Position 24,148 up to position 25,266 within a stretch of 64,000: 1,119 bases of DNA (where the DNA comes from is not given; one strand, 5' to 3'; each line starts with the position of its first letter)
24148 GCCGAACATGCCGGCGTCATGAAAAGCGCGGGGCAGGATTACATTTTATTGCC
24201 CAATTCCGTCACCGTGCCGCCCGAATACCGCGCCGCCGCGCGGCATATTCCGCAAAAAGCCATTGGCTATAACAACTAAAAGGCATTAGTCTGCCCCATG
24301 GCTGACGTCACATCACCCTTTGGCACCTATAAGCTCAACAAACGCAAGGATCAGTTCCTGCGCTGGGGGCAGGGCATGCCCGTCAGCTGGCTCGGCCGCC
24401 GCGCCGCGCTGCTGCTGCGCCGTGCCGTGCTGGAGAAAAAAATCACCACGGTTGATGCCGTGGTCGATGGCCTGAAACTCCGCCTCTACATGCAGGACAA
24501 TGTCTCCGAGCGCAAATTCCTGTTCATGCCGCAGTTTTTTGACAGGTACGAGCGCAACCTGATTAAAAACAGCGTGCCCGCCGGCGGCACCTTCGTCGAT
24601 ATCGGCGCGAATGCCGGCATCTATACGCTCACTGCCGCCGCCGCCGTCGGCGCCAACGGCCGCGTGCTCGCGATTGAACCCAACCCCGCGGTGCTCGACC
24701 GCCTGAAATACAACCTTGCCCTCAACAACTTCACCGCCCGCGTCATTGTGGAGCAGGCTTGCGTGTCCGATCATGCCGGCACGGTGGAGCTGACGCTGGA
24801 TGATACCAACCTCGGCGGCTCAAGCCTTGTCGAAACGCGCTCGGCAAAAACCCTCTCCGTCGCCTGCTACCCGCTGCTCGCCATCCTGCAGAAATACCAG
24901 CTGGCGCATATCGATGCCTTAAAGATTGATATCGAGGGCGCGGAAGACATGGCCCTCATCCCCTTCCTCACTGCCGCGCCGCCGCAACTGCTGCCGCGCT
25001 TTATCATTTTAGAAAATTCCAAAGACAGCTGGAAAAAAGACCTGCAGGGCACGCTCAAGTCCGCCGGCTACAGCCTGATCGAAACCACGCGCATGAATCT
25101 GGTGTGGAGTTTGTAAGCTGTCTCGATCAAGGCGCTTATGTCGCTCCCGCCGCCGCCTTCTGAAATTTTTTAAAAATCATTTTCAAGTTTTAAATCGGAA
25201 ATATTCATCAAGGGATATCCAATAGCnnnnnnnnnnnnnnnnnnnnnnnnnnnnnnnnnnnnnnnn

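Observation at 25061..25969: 57-bp duplication of a gene's 3' end brackets an 795-bp low-GC insertion (att-like scar without integrase)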

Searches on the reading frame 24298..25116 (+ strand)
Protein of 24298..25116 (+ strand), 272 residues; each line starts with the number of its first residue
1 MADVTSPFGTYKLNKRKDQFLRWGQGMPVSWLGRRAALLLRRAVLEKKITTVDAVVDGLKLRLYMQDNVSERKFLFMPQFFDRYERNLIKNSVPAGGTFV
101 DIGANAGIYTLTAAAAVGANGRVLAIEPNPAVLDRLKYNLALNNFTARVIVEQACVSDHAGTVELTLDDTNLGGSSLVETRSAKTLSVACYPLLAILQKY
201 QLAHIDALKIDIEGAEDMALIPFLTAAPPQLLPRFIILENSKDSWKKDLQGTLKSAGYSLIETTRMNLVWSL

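Call 7: search_protein_families(library=pfam, proteins=[window:24298-25116:+], max_evalue=0.01)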
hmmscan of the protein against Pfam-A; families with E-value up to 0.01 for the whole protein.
window:24298-25116:+ (272 aa): 4 families
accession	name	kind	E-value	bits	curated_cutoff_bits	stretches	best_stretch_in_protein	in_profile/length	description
PF05050.19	Methyltransf_21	-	5.6e-19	69.4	22.7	1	101-243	1-151/173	Methyltransferase FkbM domain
PF02475.24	TRM5-TYW2_MTfase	-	5.5e-06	26.9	28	1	84-152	25-92/164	TRM5/TYW2 methyltransferase domain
PF05575.17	V_cholerae_RfbT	-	2.8e-05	24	27.9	1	80-147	64-130/286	Vibrio cholerae RfbT protein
PF13649.12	Methyltransf_25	-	0.0048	18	27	0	100-154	2-55/97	Methyltransferase domain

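Call 9: find_related_loci(query=window:24298-25116:+, collection=genome_contigs, flank=10000)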
Query window:24298-25116:+ (272 aa) in genome_contigs; peptide patterns used: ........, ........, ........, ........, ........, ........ (x = any residue, [..] = any of these).
539 stretches matched a pattern; 453 encode a relative of the query (tblastn E <= 1e-3); the best 80 are kept; 80 distinct loci.
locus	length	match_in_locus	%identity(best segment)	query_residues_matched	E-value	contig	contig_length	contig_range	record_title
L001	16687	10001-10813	66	1-271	2e-122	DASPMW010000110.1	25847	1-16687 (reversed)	MAG TPA_asm: Patescibacteria group bacterium isolate SMAG_U12103 k141_17461, whole genome shotgun sequence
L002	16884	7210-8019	64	3-272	5e-116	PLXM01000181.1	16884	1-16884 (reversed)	MAG: Rhodospirillales bacterium isolate palsa_926 73.20120700_P3D.447_contig_217149, whole genome shotgun sequence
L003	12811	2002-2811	62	3-272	7e-109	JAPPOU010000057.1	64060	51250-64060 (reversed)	MAG: Alphaproteobacteria bacterium isolate SB9155_S4_bin_4 NODE_44_length_64060_cov_10.3917, whole genome shotgun sequen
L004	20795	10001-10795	47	7-271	2e-73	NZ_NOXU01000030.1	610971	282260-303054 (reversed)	Niveispirillum lacus strain 1-14 scaffold11, whole genome shotgun sequence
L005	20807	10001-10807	46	3-271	4e-73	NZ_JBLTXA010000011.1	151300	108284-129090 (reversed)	Niveispirillum fermenti strain CC-LY736 21_length=151300_depth=0.97x, whole genome shotgun sequence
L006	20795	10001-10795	46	7-271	1e-72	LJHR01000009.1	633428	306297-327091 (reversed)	Alpha proteobacterium AAP38 AAP38_Contigs_9, whole genome shotgun sequence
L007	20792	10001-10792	46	8-271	2e-71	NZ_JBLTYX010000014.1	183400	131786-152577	Niveispirillum sp. KHB5.9 14_length=183400_depth=0.99x, whole genome shotgun sequence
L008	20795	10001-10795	46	7-271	2e-71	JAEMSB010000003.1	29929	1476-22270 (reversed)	MAG: Niveispirillum sp. isolate SupBloom_Metag_059 Bloom_2_NODE_529_length_29929_cov_5.816195, whole genome shotgun sequ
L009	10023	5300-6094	46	7-271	1e-71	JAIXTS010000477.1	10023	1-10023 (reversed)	MAG: Azospirillum sp. isolate C8_MAG_00048 pond_C8_MAG_00048_000000000084, whole genome shotgun sequence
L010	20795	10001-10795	46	7-271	2e-71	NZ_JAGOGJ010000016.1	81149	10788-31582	MAG: Niveispirillum sp. isolate Gw_Bodden_bin_248 Gw_Bodden_354_length_81149_cov_5.531201, whole genome shotgun sequence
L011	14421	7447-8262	45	1-271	1e-71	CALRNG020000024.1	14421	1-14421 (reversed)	MAG: Rhizobium sp. Q54 isolate JJ-LA1A6-383-5-m1-bin305 genome assembly, contig: JJ-LA1A6-383-C301, whole genome shotgun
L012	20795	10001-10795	46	3-267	3e-71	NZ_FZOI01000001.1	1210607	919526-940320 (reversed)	Azospirillum sp. RU38E, whole genome shotgun sequence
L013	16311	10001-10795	46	3-267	8e-71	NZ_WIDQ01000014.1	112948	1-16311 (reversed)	Niveispirillum sp. SYP-B3756 NODE_14, whole genome shotgun sequence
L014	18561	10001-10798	46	10-270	8e-69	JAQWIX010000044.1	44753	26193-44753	MAG: Pseudomonadales bacterium isolate cluster1_bin.63 k141_848251, whole genome shotgun sequence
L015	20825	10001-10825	44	1-270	4e-68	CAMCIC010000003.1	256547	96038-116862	MAG: Akkermansia muciniphila isolate MsE-01oct19-136 genome assembly, contig: MsE-01oct19-C13, whole genome shotgun sequ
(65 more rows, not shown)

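Call 15: find_encoding_contigs(protein=window:24298-25116:+, flank=10000, max_places=10)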
Protein window:24298-25116:+ (272 aa): 2 contigs read that carry it; 2 places shown.
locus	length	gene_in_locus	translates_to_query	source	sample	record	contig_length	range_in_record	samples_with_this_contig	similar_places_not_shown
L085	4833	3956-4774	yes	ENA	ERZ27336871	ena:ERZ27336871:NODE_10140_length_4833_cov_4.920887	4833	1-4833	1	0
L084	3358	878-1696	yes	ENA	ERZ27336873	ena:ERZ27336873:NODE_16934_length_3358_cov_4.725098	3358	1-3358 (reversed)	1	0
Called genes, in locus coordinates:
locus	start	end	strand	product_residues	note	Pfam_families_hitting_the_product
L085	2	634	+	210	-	?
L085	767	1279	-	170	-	PF02556:SecB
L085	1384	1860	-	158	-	PF04186:FxsA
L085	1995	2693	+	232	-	PF04280:Tim44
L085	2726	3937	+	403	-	PF03562:MltA, PF06725:3D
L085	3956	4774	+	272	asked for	PF02475:TRM5-TYW2_MTfase (weak), PF05050:Methyltransf_21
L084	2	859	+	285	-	?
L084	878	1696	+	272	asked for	PF02475:TRM5-TYW2_MTfase (weak), PF05050:Methyltransf_21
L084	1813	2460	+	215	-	-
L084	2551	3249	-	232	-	-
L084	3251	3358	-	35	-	?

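Call 26: find_homologous_proteins(query=window:24298-25116:+, max_evalue=1e-60)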
Query window:24298-25116:+ (272 aa): 344 proteins with E <= 1e-60 among 7236 candidates; the best 120 are listed.
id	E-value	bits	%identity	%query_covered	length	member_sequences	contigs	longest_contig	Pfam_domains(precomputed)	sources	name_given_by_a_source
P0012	1.5e-171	587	99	100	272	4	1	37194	PF05050.20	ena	-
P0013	6.4e-130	450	75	100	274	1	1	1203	PF05050.20,PF02475.24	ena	-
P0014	1.6e-123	429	71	100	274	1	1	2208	PF05050.20,PF02475.24,PF05575.17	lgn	-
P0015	1.9e-123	429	72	100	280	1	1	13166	PF05050.20,PF02475.24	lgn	-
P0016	2.1e-122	425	72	100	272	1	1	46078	PF05050.20,PF02475.24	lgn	-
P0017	1.0e-121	423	70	100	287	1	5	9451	PF13847.13,PF05050.20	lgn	-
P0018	8.0e-121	420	70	99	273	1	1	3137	PF05050.20,PF02475.24,PF05575.17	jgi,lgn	-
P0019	1.1e-120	420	70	100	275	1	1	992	PF05050.20,PF02475.24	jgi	jgi:FkbM family methyltransferase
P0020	2.8e-119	415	69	100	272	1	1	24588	PF05050.20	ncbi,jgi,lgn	jgi:FkbM family methyltransferase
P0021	8.8e-119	414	70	99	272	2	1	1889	PF05050.20,PF02475.24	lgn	-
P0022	1.3e-118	413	69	100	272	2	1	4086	PF05050.20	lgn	-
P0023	9.2e-118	410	68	100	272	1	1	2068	PF05050.20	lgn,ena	-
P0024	1.3e-117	410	69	100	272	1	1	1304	PF05050.20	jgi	jgi:FkbM family methyltransferase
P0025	1.5e-117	410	71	99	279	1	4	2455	PF05050.20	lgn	-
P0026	5.0e-117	408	68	99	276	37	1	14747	PF05050.20,PF02475.24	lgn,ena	-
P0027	9.8e-116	404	70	99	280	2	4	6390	PF05050.20,PF02475.24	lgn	-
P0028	1.4e-115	403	68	100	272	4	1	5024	PF05050.20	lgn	-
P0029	3.1e-115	402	68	100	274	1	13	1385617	PF05050.20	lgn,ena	-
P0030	4.3e-115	402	68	100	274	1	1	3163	PF05050.20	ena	-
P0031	1.7e-114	400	69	99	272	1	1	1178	PF05050.20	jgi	jgi:FkbM family methyltransferase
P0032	2.2e-114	399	67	100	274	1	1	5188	PF05050.20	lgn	-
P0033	8.1e-114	397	68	100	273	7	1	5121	PF05050.20,PF05575.17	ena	-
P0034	1.2e-113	397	66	100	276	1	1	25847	PF05050.20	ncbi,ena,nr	ncbi:MAG TPA: FkbM family methyltransferase [Patescibacteria group bacterium]|nr:FkbM family methylt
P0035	1.5e-113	396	66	100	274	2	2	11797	PF05050.20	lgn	-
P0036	1.3e-110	387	63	100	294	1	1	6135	PF05050.20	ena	-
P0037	4.7e-110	385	64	100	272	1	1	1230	PF05050.20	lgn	-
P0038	1.0e-109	384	65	99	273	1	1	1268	PF05050.20,PF02475.24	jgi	-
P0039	1.1e-109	384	65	99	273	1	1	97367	PF13847.13,PF05050.20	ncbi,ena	-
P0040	1.6e-109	383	66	99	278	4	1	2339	PF05050.20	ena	-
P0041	1.5e-108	380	66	99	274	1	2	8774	PF05050.20,PF02475.24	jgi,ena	jgi:FkbM family methyltransferase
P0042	2.2e-108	380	65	99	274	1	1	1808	PF05050.20,PF02475.24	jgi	jgi:FkbM family methyltransferase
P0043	1.7e-107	377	63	100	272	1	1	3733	PF05050.20,PF02475.24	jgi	jgi:FkbM family methyltransferase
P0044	1.8e-107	377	64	100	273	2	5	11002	PF05050.20,PF02475.24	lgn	-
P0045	1.8e-107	377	64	99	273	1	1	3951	PF05050.20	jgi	-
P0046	3.1e-107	376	64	99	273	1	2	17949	PF05050.20,PF02475.24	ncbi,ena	-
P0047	3.2e-107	376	65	99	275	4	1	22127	PF05050.20,PF02475.24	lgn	-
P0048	5.2e-107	375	63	99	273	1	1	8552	PF05050.20,PF02475.24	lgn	-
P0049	8.8e-107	374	64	99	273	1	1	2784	PF05050.20,PF02475.24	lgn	-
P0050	2.2e-106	373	64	99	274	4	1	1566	PF05050.20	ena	-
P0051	2.8e-106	373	64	99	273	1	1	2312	PF13847.13,PF05050.20,PF02475.24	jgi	jgi:FkbM family methyltransferase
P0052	4.9e-106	372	64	99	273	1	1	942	PF05050.20,PF02475.24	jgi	jgi:FkbM family methyltransferase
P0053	7.3e-106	371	63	99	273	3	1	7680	PF05050.20,PF02475.24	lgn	-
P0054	8.4e-106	371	61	99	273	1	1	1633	PF05050.20,PF02475.24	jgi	jgi:FkbM family methyltransferase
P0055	1.6e-105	370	64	100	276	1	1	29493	PF05050.20,PF02475.24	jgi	jgi:FkbM family methyltransferase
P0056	2.7e-105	369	64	99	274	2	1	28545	PF05050.20,PF02475.24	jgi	jgi:FkbM family methyltransferase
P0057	3.5e-105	369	66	99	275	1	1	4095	PF05050.20,PF02475.24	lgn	-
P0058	4.6e-105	369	63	99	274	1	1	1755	PF13847.13,PF05050.20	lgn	-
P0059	3.1e-104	366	61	100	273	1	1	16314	PF05050.20,PF02475.24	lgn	-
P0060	9.4e-104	364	62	99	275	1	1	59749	PF05050.20,PF02475.24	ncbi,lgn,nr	ncbi:MAG: FkbM family methyltransferase [Alphaproteobacteria bacterium]|nr:FkbM family methyltransfe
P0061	2.6e-103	363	63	99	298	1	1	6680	PF13847.13,PF05050.20,PF02475.24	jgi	jgi:FkbM family methyltransferase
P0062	3.4e-103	363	65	100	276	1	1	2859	PF05050.20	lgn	-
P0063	3.5e-103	362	62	100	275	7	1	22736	PF05050.20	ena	-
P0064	3.5e-103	362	62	99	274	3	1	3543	PF05050.20,PF02475.24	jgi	jgi:FkbM family methyltransferase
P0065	7.6e-103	361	61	99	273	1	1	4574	PF05050.20,PF02475.24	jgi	jgi:FkbM family methyltransferase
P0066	1.4e-102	360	60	99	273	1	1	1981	PF05050.20,PF02475.24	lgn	-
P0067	3.6e-102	359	61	99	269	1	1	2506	PF05050.20,PF02475.24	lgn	-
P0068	6.0e-102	358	64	99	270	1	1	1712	PF05050.20,PF02475.24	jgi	jgi:FkbM family methyltransferase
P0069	1.1e-101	358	62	99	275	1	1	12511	PF13847.13,PF05050.20,PF02475.24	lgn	-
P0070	3.3e-101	356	62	100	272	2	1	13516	PF05050.20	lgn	-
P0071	4.5e-101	356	61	99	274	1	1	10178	PF13847.13,PF05050.20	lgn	-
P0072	2.4e-100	353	61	99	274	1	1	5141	PF13847.13,PF05050.20,PF02475.24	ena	-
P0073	3.8e-100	353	62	99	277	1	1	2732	PF05050.20,PF02475.24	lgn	-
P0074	4.4e-100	352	62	99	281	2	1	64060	PF05050.20,PF02475.24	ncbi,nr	ncbi:MAG: FkbM family methyltransferase [Alphaproteobacteria bacterium]|nr:FkbM family methyltransfe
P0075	2.0e-99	350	64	92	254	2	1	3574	PF05050.20,PF02475.24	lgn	-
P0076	5.6e-99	349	60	99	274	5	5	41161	PF05050.20,PF02475.24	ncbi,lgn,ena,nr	ncbi:MAG: FkbM family methyltransferase [Alphaproteobacteria bacterium]|nr:FkbM family methyltransfe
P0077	2.0e-98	347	59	99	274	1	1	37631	PF05050.20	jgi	-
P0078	7.6e-98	345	60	99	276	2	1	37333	PF13847.13,PF05050.20,PF02475.24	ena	-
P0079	1.1e-97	344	60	99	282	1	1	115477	PF05050.20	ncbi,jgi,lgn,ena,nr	ncbi:MAG TPA: FkbM family methyltransferase [Azospirillum sp.]|nr:FkbM family methyltransferase [Azo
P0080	1.2e-97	344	59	99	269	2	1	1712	PF05050.20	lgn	-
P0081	1.2e-97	344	60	99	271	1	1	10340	PF05050.20,PF02475.24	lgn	-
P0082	1.7e-97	344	60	100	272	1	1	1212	PF05050.20,PF02475.24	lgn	-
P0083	5.0e-97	342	59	100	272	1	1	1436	PF05050.20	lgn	-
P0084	1.3e-96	341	60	99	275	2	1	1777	PF05050.20,PF02475.24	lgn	-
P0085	1.3e-96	341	60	99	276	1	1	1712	PF05050.20,PF02475.24,PF05575.17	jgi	-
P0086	1.6e-96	341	60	99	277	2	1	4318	PF05050.20,PF02475.24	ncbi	-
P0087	3.6e-96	340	59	99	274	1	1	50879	PF05050.20,PF02475.24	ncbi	ncbi:MAG: FkbM family methyltransferase [Pseudomonadota bacterium]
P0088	5.1e-96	339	58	100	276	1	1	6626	PF13847.13,PF05050.20,PF02475.24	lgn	-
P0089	7.8e-96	338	59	100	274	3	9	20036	PF05050.20,PF05575.17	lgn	-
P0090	1.1e-95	338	60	99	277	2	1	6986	PF05050.20,PF02475.24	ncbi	-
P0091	4.5e-95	336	61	99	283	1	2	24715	PF05050.20,PF02475.24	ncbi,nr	ncbi:MAG: FkbM family methyltransferase [Alphaproteobacteria bacterium]|nr:FkbM family methyltransfe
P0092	6.6e-95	335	61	97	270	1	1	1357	PF05050.20,PF02475.24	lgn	-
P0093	6.7e-94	332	58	99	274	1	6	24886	PF05050.20,PF02475.24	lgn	-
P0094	1.4e-93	331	59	97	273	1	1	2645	PF05050.20,PF02475.24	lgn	-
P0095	2.9e-93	330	56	98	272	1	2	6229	PF05050.20,PF02475.24,PF05575.17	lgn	-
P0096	3.2e-93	330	59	99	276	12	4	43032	PF05050.20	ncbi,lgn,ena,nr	ncbi:MAG: FkbM family methyltransferase [Alphaproteobacteria bacterium]|nr:FkbM family methyltransfe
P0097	7.0e-93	329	58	99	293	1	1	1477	PF05050.20,PF02475.24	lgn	-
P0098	1.0e-92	328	58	100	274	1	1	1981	PF05050.20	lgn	-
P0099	3.4e-92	326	61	91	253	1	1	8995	PF05050.20,PF02475.24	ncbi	-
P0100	9.2e-92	325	57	100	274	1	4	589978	PF05050.20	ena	-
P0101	9.3e-92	325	59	99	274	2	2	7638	PF05050.20,PF02475.24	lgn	-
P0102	2.6e-91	324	56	99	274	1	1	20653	PF13847.13,PF05050.20,PF05575.17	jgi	-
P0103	6.1e-91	322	61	98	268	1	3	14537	PF05050.20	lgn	-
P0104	9.6e-91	322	57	99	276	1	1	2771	PF05050.20,PF02475.24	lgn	-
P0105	1.4e-90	321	58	99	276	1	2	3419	PF05050.20,PF02475.24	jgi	-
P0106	1.5e-90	321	58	97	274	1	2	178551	PF05050.20,PF02475.24,PF05575.17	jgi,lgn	jgi:FkbM family methyltransferase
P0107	1.7e-90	321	58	100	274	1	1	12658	PF05050.20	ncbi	-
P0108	3.9e-90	320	56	100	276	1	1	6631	PF05050.20,PF02475.24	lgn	-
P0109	3.9e-90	320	57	99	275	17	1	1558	PF05050.20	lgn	-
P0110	6.2e-90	319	57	100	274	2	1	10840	PF05050.20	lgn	-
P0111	7.3e-90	319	57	97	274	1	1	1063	PF13847.13,PF13649.13,PF05050.20,PF02475.24,PF05575.17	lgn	-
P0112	1.6e-89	318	55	100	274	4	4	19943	PF05050.20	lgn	-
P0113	1.6e-89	318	58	97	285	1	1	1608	PF05050.20,PF02475.24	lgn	-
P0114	4.7e-89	316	57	100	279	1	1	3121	PF05050.20,PF02475.24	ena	-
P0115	5.0e-89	316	59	98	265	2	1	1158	PF05050.20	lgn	-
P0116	5.7e-89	316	57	97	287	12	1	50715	PF05050.20,PF02475.24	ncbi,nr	ncbi:MAG: FkbM family methyltransferase [Gammaproteobacteria bacterium]|nr:FkbM family methyltransfe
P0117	1.8e-88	314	56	99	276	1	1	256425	PF13847.13,PF05050.20,PF05575.17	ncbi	-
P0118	4.6e-88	313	56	100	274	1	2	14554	PF05050.20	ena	-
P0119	6.5e-88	312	55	99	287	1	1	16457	PF05050.20,PF02475.24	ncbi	ncbi:MAG: FkbM family methyltransferase [Gammaproteobacteria bacterium]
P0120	8.4e-88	312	54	96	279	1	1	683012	PF05050.20,PF02475.24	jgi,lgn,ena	-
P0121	8.8e-88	312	56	97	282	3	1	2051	PF05050.20,PF02475.24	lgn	-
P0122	1.8e-87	311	56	97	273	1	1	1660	PF05050.20,PF02475.24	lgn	-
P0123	2.4e-87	311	57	99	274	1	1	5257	PF05050.20,PF02475.24,PF05575.17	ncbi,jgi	jgi:FkbM family methyltransferase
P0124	2.4e-87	311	55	99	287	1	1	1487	PF05050.20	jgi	jgi:FkbM family methyltransferase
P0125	3.6e-87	310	54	99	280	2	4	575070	PF05050.20,PF02475.24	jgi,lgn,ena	-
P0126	1.0e-86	309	54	99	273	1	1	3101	PF05050.20,PF02475.24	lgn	-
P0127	7.5e-86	306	54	99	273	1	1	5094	PF05050.20,PF02475.24,PF05575.17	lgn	-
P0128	1.1e-85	305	54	99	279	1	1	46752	PF05050.20,PF02475.24,PF05575.17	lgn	-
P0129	1.7e-85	305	52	99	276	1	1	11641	PF13847.13,PF05050.20,PF02475.24,PF05575.17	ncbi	-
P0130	2.6e-85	304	56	99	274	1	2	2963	PF05050.20,PF02475.24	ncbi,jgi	jgi:FkbM family methyltransferase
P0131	4.7e-85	303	53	99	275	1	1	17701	PF13847.13,PF05050.20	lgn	-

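Call 28: find_encoding_contigs(protein=P0016, flank=6000, max_places=3)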
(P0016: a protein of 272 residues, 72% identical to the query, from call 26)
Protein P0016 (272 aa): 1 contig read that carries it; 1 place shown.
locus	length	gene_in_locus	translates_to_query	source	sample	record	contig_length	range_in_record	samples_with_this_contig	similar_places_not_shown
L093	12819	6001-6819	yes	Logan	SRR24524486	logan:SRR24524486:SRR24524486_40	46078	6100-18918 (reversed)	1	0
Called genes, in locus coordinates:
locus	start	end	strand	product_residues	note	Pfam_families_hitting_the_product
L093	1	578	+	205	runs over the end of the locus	PF01121:CoaE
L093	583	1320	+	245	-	PF06764:DUF1223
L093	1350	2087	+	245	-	PF00929:RNase_T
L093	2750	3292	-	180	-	PF02556:SecB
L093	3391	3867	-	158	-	PF04186:FxsA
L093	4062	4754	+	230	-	PF04280:Tim44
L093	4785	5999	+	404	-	PF03562:MltA, PF06725:3D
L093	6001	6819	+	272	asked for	PF02475:TRM5-TYW2_MTfase (weak), PF05050:Methyltransf_21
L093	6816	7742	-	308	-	PF00294:PfkB, PF08543:Phos_pyr_kin (weak)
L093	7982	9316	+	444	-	PF00155:Aminotran_1_2, PF01212:Beta_elim_lyase (weak), PF01053:Cys_Met_Meta_PP (weak)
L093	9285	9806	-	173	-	-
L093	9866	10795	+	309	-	PF06574:FAD_syn, PF01687:Flavokinase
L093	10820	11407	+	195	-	PF01252:Peptidase_A8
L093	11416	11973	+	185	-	PF11233:DUF3035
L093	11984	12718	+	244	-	-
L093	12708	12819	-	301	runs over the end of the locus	PF01715:IPPT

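Call 29: find_encoding_contigs(protein=P0015, flank=6000, max_places=3)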
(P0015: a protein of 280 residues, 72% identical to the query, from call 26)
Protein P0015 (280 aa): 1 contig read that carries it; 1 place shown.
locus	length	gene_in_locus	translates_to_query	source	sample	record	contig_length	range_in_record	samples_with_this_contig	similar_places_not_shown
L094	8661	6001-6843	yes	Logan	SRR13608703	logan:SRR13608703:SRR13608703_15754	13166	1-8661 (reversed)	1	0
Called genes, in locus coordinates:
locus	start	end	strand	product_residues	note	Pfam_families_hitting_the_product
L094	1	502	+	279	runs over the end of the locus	PF08501:Shikimate_dh_N, PF01488:Shikimate_DH (weak), PF18317:SDH_C (weak)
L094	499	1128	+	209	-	PF01121:CoaE, PF13238:AAA_18 (weak)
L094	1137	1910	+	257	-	PF06764:DUF1223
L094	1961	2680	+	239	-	PF00929:RNase_T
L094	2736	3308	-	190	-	PF02556:SecB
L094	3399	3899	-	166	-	PF04186:FxsA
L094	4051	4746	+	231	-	PF04280:Tim44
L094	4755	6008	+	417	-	PF03562:MltA, PF06725:3D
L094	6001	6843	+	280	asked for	PF02475:TRM5-TYW2_MTfase (weak), PF05050:Methyltransf_21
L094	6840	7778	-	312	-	PF00294:PfkB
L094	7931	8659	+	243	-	?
